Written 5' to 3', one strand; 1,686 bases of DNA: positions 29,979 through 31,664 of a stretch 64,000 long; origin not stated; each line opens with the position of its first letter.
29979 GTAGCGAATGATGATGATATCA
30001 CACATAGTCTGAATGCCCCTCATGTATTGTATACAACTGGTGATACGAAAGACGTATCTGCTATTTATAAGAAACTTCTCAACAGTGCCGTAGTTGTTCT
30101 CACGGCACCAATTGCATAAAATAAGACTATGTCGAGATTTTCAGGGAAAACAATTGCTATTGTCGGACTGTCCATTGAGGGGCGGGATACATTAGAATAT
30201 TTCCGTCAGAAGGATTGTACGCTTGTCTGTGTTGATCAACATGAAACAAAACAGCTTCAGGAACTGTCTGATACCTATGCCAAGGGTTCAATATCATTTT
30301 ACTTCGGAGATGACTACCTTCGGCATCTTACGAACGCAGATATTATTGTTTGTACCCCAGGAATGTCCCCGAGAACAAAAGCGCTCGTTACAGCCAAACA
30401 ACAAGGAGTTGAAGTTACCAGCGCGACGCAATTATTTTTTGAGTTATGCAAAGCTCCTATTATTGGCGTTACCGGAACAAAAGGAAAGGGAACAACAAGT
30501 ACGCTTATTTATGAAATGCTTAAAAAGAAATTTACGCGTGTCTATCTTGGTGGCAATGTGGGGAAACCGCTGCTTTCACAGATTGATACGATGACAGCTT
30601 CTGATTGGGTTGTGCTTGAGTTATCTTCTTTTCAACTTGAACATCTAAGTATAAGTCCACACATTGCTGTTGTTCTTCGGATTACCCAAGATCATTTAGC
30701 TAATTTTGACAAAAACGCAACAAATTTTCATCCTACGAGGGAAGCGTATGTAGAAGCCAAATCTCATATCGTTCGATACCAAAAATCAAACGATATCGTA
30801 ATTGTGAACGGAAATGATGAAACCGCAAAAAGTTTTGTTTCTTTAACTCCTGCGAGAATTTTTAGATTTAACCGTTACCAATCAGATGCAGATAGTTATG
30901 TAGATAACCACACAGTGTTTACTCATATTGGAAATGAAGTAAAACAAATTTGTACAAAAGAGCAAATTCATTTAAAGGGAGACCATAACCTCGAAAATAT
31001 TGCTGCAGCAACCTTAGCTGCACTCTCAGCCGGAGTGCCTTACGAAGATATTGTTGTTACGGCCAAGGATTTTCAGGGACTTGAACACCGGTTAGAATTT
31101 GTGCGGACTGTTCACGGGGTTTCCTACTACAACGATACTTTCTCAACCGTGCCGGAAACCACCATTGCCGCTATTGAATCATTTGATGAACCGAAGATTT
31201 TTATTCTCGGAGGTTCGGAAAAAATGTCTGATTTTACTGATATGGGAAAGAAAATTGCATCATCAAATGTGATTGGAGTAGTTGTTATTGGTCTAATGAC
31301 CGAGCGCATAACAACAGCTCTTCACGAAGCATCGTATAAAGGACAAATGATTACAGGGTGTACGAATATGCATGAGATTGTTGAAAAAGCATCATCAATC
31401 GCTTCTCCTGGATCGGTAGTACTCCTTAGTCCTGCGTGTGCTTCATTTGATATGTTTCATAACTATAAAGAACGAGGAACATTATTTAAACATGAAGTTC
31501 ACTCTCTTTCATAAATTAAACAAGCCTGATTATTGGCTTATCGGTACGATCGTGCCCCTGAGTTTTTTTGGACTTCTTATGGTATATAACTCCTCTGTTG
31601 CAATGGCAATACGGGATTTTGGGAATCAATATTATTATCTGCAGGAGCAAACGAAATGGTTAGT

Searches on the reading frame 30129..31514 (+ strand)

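Call 18: search_protein_families(library=pfam, proteins=[window:30129-31514:+], max_evalue=0.00001)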
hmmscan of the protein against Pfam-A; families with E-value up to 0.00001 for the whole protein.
window:30129-31514:+ (461 aa): 3 families
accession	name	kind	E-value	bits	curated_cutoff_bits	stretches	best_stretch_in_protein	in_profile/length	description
PF08245.18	Mur_ligase_M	-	6.9e-26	91.9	24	1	114-298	1-200/200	Mur ligase middle domain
PF02875.26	Mur_ligase_C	-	7e-13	50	28.4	1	320-437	1-127/127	Mur ligase, glutamate ligase domain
PF21799.2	MurD-like_N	-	4e-12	46.7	27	1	7-97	1-87/88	Mur ligase MurD-like, N-terminal domain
